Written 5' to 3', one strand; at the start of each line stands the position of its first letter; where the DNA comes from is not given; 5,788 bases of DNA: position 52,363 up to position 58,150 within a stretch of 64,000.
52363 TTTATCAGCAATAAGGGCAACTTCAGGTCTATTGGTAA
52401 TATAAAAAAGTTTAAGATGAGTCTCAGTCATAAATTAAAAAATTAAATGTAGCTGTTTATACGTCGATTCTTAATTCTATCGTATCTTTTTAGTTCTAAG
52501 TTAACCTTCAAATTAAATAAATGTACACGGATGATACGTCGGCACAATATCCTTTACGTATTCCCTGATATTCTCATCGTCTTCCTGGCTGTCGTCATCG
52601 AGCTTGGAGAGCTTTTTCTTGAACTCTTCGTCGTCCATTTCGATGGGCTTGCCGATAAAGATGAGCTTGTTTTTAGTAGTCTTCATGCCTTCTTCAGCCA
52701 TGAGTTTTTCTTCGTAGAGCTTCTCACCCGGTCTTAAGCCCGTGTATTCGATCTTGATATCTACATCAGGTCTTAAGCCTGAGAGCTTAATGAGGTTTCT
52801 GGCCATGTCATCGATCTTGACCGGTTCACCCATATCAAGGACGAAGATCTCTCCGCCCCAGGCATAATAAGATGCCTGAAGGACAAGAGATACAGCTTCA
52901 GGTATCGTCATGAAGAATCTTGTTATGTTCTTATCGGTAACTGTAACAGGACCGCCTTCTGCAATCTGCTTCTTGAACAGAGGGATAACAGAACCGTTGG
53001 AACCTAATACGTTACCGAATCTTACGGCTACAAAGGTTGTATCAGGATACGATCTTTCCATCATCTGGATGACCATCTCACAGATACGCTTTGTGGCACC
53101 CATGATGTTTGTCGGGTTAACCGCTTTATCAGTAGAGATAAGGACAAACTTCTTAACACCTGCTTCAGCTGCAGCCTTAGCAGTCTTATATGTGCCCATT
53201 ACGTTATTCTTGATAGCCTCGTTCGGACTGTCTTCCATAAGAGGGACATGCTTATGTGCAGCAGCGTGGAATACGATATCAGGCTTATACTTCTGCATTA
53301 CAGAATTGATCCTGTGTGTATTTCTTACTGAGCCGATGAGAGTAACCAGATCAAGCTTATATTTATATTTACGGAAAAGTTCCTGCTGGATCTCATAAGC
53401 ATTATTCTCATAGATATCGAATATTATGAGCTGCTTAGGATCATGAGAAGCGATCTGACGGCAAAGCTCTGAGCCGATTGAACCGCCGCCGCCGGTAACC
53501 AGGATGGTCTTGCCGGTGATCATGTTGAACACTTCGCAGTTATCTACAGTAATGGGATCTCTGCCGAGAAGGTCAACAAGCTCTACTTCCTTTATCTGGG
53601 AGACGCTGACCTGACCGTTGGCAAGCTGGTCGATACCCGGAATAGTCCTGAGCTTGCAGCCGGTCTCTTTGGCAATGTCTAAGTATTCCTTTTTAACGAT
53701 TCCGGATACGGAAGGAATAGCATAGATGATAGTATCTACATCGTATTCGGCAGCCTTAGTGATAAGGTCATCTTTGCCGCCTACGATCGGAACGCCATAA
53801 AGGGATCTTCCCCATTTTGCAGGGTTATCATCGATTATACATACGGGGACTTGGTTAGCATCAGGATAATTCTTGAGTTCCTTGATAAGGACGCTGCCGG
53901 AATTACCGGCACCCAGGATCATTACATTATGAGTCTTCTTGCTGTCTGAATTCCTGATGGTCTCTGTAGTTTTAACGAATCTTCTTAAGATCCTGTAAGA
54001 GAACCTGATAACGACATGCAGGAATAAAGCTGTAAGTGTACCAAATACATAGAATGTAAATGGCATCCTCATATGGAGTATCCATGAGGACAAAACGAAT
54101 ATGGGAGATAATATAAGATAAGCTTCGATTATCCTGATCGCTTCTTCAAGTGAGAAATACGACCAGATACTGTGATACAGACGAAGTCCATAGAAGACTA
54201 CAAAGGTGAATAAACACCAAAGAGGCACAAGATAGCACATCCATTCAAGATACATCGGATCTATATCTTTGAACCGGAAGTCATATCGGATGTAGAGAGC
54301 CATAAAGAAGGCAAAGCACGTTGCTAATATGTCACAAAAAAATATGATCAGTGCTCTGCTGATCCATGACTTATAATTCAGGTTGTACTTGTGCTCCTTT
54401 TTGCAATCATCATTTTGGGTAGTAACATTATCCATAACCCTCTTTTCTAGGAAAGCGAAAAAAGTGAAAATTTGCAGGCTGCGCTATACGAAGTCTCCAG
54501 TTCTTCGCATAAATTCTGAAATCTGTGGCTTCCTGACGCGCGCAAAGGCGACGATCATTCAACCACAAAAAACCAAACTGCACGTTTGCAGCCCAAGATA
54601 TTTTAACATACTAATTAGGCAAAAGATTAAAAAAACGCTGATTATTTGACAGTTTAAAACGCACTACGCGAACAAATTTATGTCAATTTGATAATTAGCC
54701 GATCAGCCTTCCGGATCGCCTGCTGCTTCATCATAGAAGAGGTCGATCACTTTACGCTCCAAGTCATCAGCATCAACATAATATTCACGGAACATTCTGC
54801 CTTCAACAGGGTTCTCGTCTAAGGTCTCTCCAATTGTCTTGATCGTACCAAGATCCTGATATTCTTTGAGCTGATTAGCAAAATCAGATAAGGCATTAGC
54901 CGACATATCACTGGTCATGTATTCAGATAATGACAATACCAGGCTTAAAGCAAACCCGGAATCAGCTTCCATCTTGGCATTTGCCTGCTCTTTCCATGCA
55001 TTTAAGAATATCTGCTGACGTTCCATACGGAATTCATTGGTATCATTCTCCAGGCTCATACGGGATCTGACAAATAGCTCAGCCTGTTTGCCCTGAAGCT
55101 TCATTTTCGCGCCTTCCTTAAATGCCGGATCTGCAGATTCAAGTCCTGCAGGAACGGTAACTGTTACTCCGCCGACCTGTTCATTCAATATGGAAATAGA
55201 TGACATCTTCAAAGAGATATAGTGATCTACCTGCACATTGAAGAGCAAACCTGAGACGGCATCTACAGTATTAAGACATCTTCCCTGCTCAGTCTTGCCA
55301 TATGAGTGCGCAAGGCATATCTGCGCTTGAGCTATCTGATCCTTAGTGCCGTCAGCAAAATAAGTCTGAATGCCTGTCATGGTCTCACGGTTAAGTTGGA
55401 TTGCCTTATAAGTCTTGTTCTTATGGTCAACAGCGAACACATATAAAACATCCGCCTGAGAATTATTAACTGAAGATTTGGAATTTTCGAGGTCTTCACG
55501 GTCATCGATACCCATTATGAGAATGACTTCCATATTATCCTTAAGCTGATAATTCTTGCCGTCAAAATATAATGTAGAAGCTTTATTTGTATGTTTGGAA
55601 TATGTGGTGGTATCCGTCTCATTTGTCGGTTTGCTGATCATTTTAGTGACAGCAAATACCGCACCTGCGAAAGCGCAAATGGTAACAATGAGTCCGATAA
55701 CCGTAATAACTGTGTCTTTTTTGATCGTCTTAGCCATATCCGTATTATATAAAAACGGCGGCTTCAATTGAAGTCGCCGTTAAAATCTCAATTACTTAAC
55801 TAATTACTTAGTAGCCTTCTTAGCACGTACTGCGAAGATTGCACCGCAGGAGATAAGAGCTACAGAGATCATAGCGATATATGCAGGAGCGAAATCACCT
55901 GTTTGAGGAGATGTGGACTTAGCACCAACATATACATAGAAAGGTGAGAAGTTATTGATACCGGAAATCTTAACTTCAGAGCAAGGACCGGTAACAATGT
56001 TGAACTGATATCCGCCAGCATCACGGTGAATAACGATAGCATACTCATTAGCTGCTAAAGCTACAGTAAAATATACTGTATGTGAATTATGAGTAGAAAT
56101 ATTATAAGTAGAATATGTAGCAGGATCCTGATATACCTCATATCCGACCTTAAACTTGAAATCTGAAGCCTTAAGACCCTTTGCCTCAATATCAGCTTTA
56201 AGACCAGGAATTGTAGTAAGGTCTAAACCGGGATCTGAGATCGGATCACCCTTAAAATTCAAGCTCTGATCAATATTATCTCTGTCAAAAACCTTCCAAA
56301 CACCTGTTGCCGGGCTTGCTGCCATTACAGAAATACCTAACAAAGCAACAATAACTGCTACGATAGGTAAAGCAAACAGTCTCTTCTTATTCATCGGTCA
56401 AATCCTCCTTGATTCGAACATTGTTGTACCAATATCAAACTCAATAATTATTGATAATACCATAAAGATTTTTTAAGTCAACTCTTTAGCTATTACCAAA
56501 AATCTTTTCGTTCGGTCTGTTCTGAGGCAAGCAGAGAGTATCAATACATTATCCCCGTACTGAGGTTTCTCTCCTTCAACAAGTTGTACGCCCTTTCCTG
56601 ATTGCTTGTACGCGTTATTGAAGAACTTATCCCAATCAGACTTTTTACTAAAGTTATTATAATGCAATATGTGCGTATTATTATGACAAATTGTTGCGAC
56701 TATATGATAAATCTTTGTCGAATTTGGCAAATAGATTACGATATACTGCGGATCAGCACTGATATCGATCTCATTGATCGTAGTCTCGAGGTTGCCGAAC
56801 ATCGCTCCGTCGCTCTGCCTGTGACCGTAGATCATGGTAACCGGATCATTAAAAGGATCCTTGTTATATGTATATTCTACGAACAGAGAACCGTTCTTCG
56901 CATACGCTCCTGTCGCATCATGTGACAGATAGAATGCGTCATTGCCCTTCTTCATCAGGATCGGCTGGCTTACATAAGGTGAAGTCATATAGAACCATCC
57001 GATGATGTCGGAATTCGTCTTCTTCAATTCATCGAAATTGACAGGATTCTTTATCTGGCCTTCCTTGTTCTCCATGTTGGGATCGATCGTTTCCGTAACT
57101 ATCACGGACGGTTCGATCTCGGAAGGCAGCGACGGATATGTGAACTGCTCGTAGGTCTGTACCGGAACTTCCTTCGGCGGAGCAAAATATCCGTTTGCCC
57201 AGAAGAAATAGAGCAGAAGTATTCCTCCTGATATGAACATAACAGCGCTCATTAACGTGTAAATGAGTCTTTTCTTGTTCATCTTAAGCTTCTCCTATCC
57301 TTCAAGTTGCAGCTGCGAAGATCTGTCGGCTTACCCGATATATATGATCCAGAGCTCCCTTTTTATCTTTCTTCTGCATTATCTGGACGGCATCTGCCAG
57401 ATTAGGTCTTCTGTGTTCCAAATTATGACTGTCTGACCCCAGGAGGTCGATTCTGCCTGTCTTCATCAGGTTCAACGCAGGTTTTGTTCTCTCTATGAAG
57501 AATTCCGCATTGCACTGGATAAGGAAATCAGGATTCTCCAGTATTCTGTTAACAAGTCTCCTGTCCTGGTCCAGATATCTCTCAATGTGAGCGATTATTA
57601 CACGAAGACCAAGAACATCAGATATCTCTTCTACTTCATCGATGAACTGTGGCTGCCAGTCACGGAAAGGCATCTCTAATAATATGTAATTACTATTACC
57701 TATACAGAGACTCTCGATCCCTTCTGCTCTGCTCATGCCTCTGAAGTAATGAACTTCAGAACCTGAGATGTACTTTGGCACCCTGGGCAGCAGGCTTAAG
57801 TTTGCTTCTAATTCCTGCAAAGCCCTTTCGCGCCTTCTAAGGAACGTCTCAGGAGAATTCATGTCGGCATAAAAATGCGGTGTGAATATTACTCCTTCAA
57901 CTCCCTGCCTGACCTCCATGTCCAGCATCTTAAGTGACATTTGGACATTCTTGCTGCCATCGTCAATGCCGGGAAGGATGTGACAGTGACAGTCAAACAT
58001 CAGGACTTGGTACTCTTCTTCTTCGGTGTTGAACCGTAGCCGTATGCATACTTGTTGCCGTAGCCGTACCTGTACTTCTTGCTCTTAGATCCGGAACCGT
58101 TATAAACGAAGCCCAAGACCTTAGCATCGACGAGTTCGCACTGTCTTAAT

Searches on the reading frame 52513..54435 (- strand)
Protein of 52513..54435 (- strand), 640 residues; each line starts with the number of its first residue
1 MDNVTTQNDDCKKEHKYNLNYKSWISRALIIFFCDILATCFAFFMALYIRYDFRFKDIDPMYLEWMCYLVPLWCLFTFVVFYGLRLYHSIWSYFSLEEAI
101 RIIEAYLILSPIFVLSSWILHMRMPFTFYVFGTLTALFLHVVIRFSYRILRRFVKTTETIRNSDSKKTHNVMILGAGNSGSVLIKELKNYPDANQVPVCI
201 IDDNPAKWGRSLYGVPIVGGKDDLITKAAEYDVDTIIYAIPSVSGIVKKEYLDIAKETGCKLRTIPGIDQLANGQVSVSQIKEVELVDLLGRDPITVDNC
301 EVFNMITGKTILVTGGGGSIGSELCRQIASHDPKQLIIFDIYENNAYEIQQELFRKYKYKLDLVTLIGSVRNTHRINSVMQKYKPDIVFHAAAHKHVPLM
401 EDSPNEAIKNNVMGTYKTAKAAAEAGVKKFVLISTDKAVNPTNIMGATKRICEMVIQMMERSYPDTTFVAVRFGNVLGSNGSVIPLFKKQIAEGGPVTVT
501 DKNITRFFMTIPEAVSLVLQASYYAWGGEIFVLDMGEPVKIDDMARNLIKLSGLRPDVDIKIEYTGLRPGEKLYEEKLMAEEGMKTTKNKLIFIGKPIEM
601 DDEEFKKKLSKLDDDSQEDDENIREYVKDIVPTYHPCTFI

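Call 8: search_protein_families(library=pfam, proteins=[window:52513-54435:-])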
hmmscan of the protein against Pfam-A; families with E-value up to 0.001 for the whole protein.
window:52513-54435:- (640 aa): 12 families
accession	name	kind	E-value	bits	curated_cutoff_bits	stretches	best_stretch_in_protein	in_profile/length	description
PF02719.21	Polysacc_synt_2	-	1.2e-123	412.5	20.2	1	311-594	1-290/293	Polysaccharide biosynthesis protein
PF01370.27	Epimerase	-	2.3e-24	86.6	20.9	1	311-521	1-224/240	NAD dependent epimerase/dehydratase family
PF16363.11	GDP_Man_Dehyd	-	4.5e-16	59.7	27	1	312-436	1-130/332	GDP-mannose 4,6 dehydratase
PF04321.23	RmlD_sub_bind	-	3.4e-13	49.8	27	1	310-481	2-156/287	RmlD substrate binding domain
PF01073.25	3Beta_HSD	-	2.3e-12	47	22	1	312-443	1-127/280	3-beta hydroxysteroid dehydrogenase/isomerase family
PF13727.12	CoA_binding_3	-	4.8e-10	40.2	25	1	98-264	17-173/175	CoA-binding domain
PF02670.22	DXP_reductoisom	-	2.1e-05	25.6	21.7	0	354-434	18-97/129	1-deoxy-D-xylulose 5-phosphate reductoisomerase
PF02254.24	TrkA_N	-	4e-05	24.3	23.8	0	171-207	1-33/116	TrkA-N domain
PF00106.31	adh_short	-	6.9e-05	22.9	26.6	1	309-425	1-122/195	short chain dehydrogenase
PF13460.12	NAD_binding_10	-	0.00016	22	27.2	1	315-440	1-103/184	NAD(P)H-binding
PF07993.18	NAD_binding_4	-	0.00019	21.1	20.1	0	384-453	88-154/258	Male sterility protein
PF02629.25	CoA_binding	-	0.00093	20.3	22.3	0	167-243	2-74/97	CoA binding domain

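Call 15: find_encoding_contigs(protein=window:52513-54435:-, flank=3000, max_places=10)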
Protein window:52513-54435:- (640 aa): no gene with exactly this product is on record in the collection.

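Call 32: find_homologous_proteins(query=window:52513-54435:-, max_evalue=1e-100)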
Query window:52513-54435:- (640 aa): 8000 proteins with E <= 1e-100 among 8000 candidates; the best 120 are listed.
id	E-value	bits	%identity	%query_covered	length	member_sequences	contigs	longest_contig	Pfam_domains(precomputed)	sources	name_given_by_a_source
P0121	0.0e+0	1419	96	100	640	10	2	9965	PF13727.13,PF02670.23,PF04321.24,PF16363.12,PF02719.22,PF01073.26,PF01370.28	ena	-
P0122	0.0e+0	1418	96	100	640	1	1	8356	PF13727.13,PF02670.23,PF04321.24,PF16363.12,PF02719.22,PF01073.26,PF01370.28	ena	-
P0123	0.0e+0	1418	96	100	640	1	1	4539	PF13727.13,PF02670.23,PF04321.24,PF16363.12,PF02719.22,PF01073.26,PF01370.28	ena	-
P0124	0.0e+0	1410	95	100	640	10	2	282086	PF13727.13,PF04321.24,PF16363.12,PF02719.22,PF01073.26,PF02254.25,PF01370.28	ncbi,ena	-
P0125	0.0e+0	1405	95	100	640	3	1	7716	PF13727.13,PF04321.24,PF16363.12,PF02719.22,PF01073.26,PF01370.28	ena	-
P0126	0.0e+0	1391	95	99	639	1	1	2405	PF13727.13,PF02670.23,PF04321.24,PF16363.12,PF02719.22,PF01073.26,PF02254.25,PF01370.28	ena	-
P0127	0.0e+0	1378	93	100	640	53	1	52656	PF13727.13,PF04321.24,PF16363.12,PF02719.22,PF01073.26,PF02254.25,PF00106.32,PF01370.28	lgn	-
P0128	0.0e+0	1336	90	100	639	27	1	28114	PF13727.13,PF02670.23,PF04321.24,PF16363.12,PF02719.22,PF01073.26,PF00106.32,PF01370.28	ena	-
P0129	0.0e+0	1332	91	100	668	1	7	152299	PF13727.13,PF04321.24,PF16363.12,PF02719.22,PF01073.26,PF00106.32,PF01370.28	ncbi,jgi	jgi:FlaA1/EpsC-like NDP-sugar epimerase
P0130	0.0e+0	1330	90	100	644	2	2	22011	PF13727.13,PF04321.24,PF16363.12,PF02719.22,PF01073.26,PF02254.25,PF00106.32,PF01370.28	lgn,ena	-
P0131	0.0e+0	1326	90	100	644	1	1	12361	PF13727.13,PF04321.24,PF16363.12,PF02719.22,PF01073.26,PF02254.25,PF00106.32,PF01370.28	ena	-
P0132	0.0e+0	1326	89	100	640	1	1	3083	PF13727.13,PF02670.23,PF04321.24,PF16363.12,PF02719.22,PF01073.26,PF00106.32,PF01370.28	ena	-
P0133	0.0e+0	1323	90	100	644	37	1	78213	PF13727.13,PF04321.24,PF16363.12,PF02719.22,PF01073.26,PF02254.25,PF00106.32,PF01370.28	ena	-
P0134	0.0e+0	1321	90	100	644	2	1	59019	PF13727.13,PF04321.24,PF16363.12,PF02719.22,PF01073.26,PF02254.25,PF00106.32,PF01370.28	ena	-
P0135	0.0e+0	1314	89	100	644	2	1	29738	PF13727.13,PF02670.23,PF04321.24,PF16363.12,PF02719.22,PF01073.26,PF02254.25,PF00106.32,PF01370.28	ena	-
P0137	0.0e+0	1247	85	99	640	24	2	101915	PF13727.13,PF02670.23,PF04321.24,PF16363.12,PF02719.22,PF01073.26,PF02254.25,PF00106.32,PF01370.28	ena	-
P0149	0.0e+0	1120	77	100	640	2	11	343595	PF13727.13,PF02670.23,PF04321.24,PF16363.12,PF02719.22,PF01073.26,PF02254.25,PF01370.28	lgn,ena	-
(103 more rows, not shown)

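Call 33: find_encoding_contigs(protein=P0129, flank=2000, max_places=10)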
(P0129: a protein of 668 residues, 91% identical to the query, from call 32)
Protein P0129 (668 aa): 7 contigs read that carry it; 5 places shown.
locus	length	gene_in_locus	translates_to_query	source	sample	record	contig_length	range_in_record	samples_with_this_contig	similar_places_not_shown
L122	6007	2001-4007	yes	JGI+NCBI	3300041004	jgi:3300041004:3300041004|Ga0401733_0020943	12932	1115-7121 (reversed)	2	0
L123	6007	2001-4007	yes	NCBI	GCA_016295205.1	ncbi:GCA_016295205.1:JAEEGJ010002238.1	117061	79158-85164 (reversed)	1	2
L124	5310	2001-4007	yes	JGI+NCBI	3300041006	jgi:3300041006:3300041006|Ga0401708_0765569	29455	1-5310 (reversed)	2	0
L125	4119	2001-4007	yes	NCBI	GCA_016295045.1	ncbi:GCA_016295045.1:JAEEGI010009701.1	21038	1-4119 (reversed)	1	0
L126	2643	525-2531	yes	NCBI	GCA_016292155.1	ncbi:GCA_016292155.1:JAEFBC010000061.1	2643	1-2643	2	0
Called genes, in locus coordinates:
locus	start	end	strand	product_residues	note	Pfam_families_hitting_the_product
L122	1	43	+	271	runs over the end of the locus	-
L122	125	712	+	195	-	-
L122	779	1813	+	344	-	PF03816:LytR_cpsA_psr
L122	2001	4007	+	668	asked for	PF13727:CoA_binding_3, PF00106:adh_short (faint), PF01073:3Beta_HSD, PF01370:Epimerase, PF02719:Polysacc_synt_2, PF04321:RmlD_sub_bind, PF16363:GDP_Man_Dehyd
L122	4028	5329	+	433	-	PF01041:DegT_DnrJ_EryC1, PF01212:Beta_elim_lyase (faint)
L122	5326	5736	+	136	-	PF04892:VanZ-LLP1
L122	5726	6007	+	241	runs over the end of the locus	PF02397:Bac_transf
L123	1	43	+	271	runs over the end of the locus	-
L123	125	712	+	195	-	-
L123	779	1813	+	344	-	PF03816:LytR_cpsA_psr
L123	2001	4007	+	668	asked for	PF13727:CoA_binding_3, PF00106:adh_short (faint), PF01073:3Beta_HSD, PF01370:Epimerase, PF02719:Polysacc_synt_2, PF04321:RmlD_sub_bind, PF16363:GDP_Man_Dehyd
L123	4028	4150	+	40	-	-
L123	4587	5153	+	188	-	PF02585:PIG-L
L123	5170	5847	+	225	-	PF02397:Bac_transf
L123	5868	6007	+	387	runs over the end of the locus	PF02655:ATP-grasp_3, PF02786:CPSase_L_D2, PF07478:Dala_Dala_lig_C (faint), PF15632:ATPgrasp_Ter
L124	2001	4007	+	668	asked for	PF13727:CoA_binding_3, PF00106:adh_short (faint), PF01073:3Beta_HSD, PF01370:Epimerase, PF02719:Polysacc_synt_2, PF04321:RmlD_sub_bind, PF16363:GDP_Man_Dehyd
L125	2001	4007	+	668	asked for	PF13727:CoA_binding_3, PF00106:adh_short (faint), PF01073:3Beta_HSD, PF01370:Epimerase, PF02719:Polysacc_synt_2, PF04321:RmlD_sub_bind, PF16363:GDP_Man_Dehyd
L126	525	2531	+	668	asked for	PF13727:CoA_binding_3, PF00106:adh_short (faint), PF01073:3Beta_HSD, PF01370:Epimerase, PF02719:Polysacc_synt_2, PF04321:RmlD_sub_bind, PF16363:GDP_Man_Dehyd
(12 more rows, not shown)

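Call 34: find_encoding_contigs(protein=P0137, flank=2000, max_places=10)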
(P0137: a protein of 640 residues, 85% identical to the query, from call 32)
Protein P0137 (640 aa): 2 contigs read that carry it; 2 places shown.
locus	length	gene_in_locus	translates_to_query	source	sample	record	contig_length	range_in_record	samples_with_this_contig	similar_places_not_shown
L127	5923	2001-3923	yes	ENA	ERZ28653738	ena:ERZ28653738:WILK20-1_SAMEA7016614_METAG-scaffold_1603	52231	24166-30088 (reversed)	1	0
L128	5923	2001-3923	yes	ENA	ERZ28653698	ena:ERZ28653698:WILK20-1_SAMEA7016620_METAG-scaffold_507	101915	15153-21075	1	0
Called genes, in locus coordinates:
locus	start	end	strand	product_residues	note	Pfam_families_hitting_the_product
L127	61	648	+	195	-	-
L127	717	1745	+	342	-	PF03816:LytR_cpsA_psr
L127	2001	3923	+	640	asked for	PF13727:CoA_binding_3, PF02254:TrkA_N (faint), PF00106:adh_short (weak), PF01073:3Beta_HSD, PF01370:Epimerase, PF02719:Polysacc_synt_2, PF04321:RmlD_sub_bind, PF16363:GDP_Man_Dehyd, +1 more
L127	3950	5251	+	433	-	PF01041:DegT_DnrJ_EryC1, PF01212:Beta_elim_lyase (faint)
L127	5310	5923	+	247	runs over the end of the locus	PF02397:Bac_transf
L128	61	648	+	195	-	-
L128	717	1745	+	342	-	PF03816:LytR_cpsA_psr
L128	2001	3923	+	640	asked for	PF13727:CoA_binding_3, PF02254:TrkA_N (faint), PF00106:adh_short (weak), PF01073:3Beta_HSD, PF01370:Epimerase, PF02719:Polysacc_synt_2, PF04321:RmlD_sub_bind, PF16363:GDP_Man_Dehyd, +1 more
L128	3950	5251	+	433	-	PF01041:DegT_DnrJ_EryC1, PF01212:Beta_elim_lyase (faint)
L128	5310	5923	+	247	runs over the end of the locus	PF02397:Bac_transf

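Call 35: find_encoding_contigs(protein=P0149, flank=2000, max_places=10)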
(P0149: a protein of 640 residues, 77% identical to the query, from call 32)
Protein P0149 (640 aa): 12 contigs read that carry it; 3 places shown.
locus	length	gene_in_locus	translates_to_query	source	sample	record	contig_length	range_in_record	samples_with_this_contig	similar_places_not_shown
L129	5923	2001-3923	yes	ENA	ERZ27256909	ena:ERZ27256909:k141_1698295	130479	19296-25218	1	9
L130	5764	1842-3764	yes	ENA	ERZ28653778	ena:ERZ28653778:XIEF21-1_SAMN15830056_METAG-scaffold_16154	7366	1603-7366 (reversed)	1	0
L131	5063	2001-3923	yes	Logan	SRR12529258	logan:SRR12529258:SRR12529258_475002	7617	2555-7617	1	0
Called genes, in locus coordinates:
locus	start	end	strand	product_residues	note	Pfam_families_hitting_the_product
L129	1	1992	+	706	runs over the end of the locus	PF00155:Aminotran_1_2, PF01041:DegT_DnrJ_EryC1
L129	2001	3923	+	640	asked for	PF13727:CoA_binding_3, PF02254:TrkA_N (faint), PF02670:DXP_reductoisom (faint), PF01073:3Beta_HSD, PF01370:Epimerase, PF02719:Polysacc_synt_2, PF04321:RmlD_sub_bind, PF16363:GDP_Man_Dehyd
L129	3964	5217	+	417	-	PF01041:DegT_DnrJ_EryC1, PF01212:Beta_elim_lyase (weak)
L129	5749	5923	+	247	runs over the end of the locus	PF02397:Bac_transf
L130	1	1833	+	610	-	?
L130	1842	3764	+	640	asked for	PF13727:CoA_binding_3, PF02254:TrkA_N (faint), PF02670:DXP_reductoisom (faint), PF01073:3Beta_HSD, PF01370:Epimerase, PF02719:Polysacc_synt_2, PF04321:RmlD_sub_bind, PF16363:GDP_Man_Dehyd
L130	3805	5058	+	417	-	PF01041:DegT_DnrJ_EryC1, PF01212:Beta_elim_lyase (weak)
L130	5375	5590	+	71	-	PF04892:VanZ-LLP1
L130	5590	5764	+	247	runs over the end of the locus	PF02397:Bac_transf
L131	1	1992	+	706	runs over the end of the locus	PF00155:Aminotran_1_2, PF01041:DegT_DnrJ_EryC1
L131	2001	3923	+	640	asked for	PF13727:CoA_binding_3, PF02254:TrkA_N (faint), PF02670:DXP_reductoisom (faint), PF01073:3Beta_HSD, PF01370:Epimerase, PF02719:Polysacc_synt_2, PF04321:RmlD_sub_bind, PF16363:GDP_Man_Dehyd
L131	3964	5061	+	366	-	?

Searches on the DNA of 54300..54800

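Call 7: search_rna_families(source=window, start=54300, end=54800, threshold=evalue, max_evalue=10)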
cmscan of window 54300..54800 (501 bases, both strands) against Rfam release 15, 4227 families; matches with E-value up to 10: 3.
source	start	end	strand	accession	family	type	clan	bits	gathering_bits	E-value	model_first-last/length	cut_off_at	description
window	54410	54501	-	RF00423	SCARNA4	Gene; snRNA; snoRNA; scaRNA;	CL00019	19.3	60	0.24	1-129/129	no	Small Cajal body specific RNA 4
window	54508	54659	-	RF02070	STnc300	Gene; sRNA;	-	18.1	80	7.8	1-159/159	no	Salmonella enterica sRNA STnc300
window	54326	54392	-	RF02783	IscS1_thermometer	Cis-reg; thermoregulator;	-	14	58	4.7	1-183/183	no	IscS-1 ICR thermometer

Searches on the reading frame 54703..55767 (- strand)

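Call 8: search_protein_families(library=pfam, proteins=[window:54703-55767:-])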
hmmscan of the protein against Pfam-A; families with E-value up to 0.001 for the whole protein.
window:54703-55767:- (354 aa): 1 family
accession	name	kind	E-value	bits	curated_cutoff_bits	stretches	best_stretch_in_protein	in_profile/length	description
PF03816.19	LytR_cpsA_psr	-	2.1e-19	70.6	24.6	1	105-262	2-148/150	LytR_cpsA_psr family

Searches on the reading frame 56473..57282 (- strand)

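Call 8: search_protein_families(library=pfam, proteins=[window:56473-57282:-])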
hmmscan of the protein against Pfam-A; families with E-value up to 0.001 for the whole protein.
window:56473-57282:- (269 aa): 1 family
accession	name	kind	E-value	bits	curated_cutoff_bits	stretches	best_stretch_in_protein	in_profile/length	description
PF04203.18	Sortase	-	2.7e-05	24.3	26.6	1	122-266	15-123/125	Sortase domain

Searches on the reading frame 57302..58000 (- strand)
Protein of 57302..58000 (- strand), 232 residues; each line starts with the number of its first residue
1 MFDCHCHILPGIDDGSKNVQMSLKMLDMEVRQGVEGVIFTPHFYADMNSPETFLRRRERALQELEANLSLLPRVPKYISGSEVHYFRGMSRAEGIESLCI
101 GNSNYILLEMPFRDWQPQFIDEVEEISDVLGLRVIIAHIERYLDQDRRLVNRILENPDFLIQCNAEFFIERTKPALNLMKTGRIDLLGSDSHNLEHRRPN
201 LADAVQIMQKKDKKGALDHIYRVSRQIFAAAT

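Call 8: search_protein_families(library=pfam, proteins=[window:57302-58000:-])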
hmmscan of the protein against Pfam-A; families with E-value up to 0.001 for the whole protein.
window:57302-58000:- (232 aa): 1 family
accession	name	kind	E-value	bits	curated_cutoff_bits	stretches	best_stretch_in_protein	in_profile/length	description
PF19567.5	CpsB_CapC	-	1.7e-38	132.8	27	1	2-221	2-225/234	Capsular polysaccharide synthesis, CpsB/CapC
